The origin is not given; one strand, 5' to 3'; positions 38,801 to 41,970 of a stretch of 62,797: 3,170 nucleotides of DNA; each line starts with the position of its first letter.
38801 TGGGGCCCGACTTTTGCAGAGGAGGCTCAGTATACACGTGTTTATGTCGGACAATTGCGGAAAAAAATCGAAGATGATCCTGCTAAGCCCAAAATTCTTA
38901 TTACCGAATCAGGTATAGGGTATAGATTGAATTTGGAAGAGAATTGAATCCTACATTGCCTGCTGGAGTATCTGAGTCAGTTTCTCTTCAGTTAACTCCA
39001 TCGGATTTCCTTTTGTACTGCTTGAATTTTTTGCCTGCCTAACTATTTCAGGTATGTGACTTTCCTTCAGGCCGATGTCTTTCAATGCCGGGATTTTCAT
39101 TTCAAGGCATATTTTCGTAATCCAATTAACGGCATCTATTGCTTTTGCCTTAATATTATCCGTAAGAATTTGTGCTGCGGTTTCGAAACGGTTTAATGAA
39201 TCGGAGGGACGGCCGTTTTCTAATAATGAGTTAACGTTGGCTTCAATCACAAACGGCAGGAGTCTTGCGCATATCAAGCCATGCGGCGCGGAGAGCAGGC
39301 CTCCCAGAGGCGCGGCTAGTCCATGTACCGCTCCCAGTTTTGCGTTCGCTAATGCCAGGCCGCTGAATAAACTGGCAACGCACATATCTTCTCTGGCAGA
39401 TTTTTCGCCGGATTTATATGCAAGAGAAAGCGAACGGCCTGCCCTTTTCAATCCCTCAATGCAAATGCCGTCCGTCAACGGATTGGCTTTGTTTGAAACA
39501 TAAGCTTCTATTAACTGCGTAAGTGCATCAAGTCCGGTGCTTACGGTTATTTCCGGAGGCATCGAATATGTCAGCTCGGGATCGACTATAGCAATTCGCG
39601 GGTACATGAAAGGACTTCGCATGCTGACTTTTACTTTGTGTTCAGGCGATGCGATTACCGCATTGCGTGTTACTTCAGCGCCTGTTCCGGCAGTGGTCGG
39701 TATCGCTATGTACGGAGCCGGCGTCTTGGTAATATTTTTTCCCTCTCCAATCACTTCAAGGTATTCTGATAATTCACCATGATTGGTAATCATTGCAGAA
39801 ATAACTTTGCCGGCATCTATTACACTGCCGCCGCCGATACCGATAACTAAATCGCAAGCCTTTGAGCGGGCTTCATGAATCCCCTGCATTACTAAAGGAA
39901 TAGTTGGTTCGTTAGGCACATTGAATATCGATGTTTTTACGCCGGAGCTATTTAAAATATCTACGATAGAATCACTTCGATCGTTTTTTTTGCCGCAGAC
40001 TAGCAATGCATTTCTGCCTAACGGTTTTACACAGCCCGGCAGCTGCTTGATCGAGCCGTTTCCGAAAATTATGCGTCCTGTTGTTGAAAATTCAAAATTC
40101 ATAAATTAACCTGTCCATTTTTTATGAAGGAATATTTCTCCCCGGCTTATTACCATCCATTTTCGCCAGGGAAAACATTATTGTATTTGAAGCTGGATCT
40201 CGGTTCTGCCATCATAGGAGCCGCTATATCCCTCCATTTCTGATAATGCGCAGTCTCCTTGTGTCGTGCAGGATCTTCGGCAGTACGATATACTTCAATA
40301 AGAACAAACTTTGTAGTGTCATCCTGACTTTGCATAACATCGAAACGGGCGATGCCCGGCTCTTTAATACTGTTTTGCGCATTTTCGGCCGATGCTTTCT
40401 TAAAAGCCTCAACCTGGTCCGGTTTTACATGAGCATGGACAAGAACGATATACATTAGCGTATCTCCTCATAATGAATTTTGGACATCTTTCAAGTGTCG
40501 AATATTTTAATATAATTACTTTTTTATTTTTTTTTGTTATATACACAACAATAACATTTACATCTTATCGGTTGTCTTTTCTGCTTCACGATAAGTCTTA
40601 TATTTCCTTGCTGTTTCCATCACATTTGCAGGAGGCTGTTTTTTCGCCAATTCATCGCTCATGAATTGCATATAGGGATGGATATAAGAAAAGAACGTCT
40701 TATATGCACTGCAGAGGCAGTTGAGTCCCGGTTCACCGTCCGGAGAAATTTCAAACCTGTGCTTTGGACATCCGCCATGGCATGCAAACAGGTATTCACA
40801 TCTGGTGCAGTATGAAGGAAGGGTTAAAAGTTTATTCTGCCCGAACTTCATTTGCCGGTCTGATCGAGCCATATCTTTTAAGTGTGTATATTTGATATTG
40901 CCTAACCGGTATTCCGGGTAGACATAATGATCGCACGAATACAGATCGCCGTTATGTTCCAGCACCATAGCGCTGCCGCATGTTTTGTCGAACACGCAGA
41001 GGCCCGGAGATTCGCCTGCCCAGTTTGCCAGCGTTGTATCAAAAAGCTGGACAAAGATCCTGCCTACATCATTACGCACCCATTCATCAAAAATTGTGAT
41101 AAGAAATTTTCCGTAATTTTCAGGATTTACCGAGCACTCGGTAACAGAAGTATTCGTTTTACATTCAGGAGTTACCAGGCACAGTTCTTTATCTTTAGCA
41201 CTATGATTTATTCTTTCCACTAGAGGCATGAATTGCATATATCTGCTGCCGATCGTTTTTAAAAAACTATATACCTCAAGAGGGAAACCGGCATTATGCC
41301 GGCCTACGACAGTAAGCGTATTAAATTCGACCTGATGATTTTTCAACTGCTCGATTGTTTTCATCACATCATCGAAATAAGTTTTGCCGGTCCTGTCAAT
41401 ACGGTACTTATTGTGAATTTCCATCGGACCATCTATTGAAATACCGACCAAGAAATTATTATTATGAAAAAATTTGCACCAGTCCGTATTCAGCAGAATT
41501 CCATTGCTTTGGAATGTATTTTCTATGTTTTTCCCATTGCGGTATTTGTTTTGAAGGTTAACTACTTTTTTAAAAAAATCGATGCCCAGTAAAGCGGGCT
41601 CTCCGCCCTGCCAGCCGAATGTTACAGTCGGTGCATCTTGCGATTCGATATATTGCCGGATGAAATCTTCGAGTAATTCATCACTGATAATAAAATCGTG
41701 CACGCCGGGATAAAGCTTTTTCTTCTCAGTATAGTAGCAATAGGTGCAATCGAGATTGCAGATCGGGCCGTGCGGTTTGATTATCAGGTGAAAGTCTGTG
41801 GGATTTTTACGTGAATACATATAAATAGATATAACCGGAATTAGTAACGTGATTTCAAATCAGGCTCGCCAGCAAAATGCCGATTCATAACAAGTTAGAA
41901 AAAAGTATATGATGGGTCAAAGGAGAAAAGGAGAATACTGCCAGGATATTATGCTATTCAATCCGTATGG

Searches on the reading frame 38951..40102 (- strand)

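Call 103: search_protein_families(library=ncbifam, proteins=[window:38951-40102:-], max_evalue=0.00001)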
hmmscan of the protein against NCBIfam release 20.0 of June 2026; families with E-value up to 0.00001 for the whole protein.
window:38951-40102:- (383 aa): 16 families
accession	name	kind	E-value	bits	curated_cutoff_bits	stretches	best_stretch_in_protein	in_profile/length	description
NF058672.1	4HyButDHCUPNE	equivalog_domain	1.8e-73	247.9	500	1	10-383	9-378/378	4-hydroxybutyrate dehydrogenase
NF041833.1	Fe_ADH_ErcA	equivalog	5.2e-72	243.1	550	1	10-383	10-382/382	alcohol dehydrogenase-like regulatory protein ErcA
TIGR02638.1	lactal_redase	equivalog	1.3e-69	234.8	523.15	1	12-377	11-377/379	lactaldehyde reductase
NF053866.1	CholDhdGbsBBac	equivalog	1.3e-69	234.7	550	1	5-382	12-390/392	choline dehydrogenase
NF007911.0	PRK10624.1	equivalog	1.4e-68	231.6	537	1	13-383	13-382/382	lactaldehyde reductase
NF010378.0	PRK13805.1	equivalog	6.2e-59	199.7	951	1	10-382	464-863/872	bifunctional acetaldehyde-CoA/alcohol dehydrogenase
NF050025.1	SulfAcetaldRedSarD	equivalog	8.3e-56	189.5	700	1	1-381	1-383/385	sulfoacetaldehyde reductase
TIGR03405.1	Phn_Fe-ADH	equivalog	1.3e-54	185.4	423.7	1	10-292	6-291/355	iron-containing alcohol dehydrogenase PsrA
NF007363.0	PRK09860.1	equivalog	1e-50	173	581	1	47-383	52-383/383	L-threonine dehydrogenase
NF011998.0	PRK15454.1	equivalog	1.2e-48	165.8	556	1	50-378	73-390/395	ethanolamine utilization ethanol dehydrogenase EutG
NF011717.0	PRK15138.1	equivalog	9.7e-26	90.7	645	1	2-379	3-383/387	alcohol dehydrogenase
TIGR04266.1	NDMA_methanol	equivalog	6.5e-23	81.2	625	1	8-317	16-325/420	NDMA-dependent methanol dehydrogenase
NF041822.1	daptide_DH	equivalog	9.2e-22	77.4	300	1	64-382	38-362/363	daptide-type RiPP biosynthesis dehydogenase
NF006941.0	PRK09423.1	subfamily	2e-16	59.8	336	1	5-105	5-107/367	glycerol dehydrogenase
NF002022.0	PRK00843.1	equivalog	3.3e-07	29.6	413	1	10-103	13-108/350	NAD(P)-dependent glycerol-1-phosphate dehydrogenase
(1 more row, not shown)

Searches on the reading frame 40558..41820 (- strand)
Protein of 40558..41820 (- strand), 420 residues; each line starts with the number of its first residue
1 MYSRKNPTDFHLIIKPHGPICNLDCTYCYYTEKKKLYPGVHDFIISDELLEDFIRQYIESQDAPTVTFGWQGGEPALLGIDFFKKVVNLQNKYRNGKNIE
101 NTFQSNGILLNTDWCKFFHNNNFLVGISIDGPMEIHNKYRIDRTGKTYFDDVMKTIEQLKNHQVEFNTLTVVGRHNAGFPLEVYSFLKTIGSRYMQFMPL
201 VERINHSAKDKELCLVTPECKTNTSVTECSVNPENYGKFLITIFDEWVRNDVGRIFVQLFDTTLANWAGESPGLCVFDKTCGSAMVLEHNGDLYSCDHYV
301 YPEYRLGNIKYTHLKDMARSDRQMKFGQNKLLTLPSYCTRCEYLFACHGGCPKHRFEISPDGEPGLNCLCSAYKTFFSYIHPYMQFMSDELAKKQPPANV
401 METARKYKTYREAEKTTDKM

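Call 82: search_protein_families(library=pfam, proteins=[window:40558-41820:-], max_evalue=0.00001)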
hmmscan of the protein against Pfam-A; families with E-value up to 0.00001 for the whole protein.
window:40558-41820:- (420 aa): 2 families
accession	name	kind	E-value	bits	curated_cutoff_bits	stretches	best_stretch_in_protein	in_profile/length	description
PF04055.27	Radical_SAM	-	8.3e-18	65.5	29.5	1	17-174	3-152/166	Radical SAM superfamily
PF13186.11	SPASM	-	5.6e-09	36.6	21.5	1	282-342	5-67/67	Iron-sulfur cluster-binding domain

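Call 103: search_protein_families(library=ncbifam, proteins=[window:40558-41820:-], max_evalue=0.00001)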
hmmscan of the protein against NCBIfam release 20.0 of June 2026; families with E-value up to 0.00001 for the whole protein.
window:40558-41820:- (420 aa): 51 families (the best 25 are shown)
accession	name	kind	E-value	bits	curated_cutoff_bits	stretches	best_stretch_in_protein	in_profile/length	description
NF010308.0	PRK13745.1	equivalog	6.3e-160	532.6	484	1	10-408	13-409/412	anaerobic sulfatase-maturation protein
TIGR03942.1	sulfatase_rSAM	equivalog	2.8e-151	503.7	349.45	1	11-389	1-362/363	anaerobic sulfatase maturase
NF010321.0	PRK13758.1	equivalog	3.7e-74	250.1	441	1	11-389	5-367/370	anaerobic sulfatase-maturase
NF041298.1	rSAM_mat_DynA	equivalog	1.1e-59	202.3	450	1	13-359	4-329/356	dynobactin maturation radical SAM/SPASM protein DynA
NF041300.1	rSAM_mat_DarW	exception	6.4e-45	153.7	650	1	6-374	36-388/415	radical SAM/SPASM peptide maturase DarW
NF038005.1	rSAM_mat_DarE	equivalog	7.2e-41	140.3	650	1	19-356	82-405/432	darobactin maturation radical SAM/SPASM protein DarE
NF041718.1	rSAM_phane_AMC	equivalog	1.8e-40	139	425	1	12-196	8-184/362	cyclophane-forming radical SAM peptide maturase AmcB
TIGR04261.1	rSAM_GlyRichRpt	subfamily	2e-38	132.3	310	1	18-356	4-332/363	cyclophane-forming radical SAM/SPASM peptide maturase GrrM/OscB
NF041707.1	rSAM_YhhB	equivalog_domain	5.6e-37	127.5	445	1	21-357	12-339/369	cyclophane-forming radical SAM/SPASM peptide maturase YhhB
TIGR04083.1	rSAM_pep_methan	hypoth_equivalog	3.4e-33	115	300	1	20-392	9-348/376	TIGR04083 family peptide-modifying radical SAM enzyme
TIGR04269.1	SAM_SPASM_FxsB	subfamily_domain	7.2e-32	110.8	370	1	13-359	5-341/363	FxsB family cyclophane-forming radical SAM/SPASM peptide maturase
NF047865.1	rSAM_PapB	equivalog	1.2e-29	103.6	340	2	21-205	13-193/330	PapB family radical SAM/SPASM ranthipeptide maturase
TIGR04068.1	rSAM_ocin_clost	equivalog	1e-26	93.8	500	1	21-167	94-240/462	Cys-rich peptide radical SAM maturase CcpM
TIGR04496.1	rSAM_XyeB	equivalog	5.7e-26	91.1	450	1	19-161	12-158/385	cyclophane-forming radical SAM/SPASM peptide maturase XyeB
TIGR03978.1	rSAM_paired_1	equivalog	2.4e-25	89.2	370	1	20-171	92-241/466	His-Xaa-Ser system radical SAM maturase HxsB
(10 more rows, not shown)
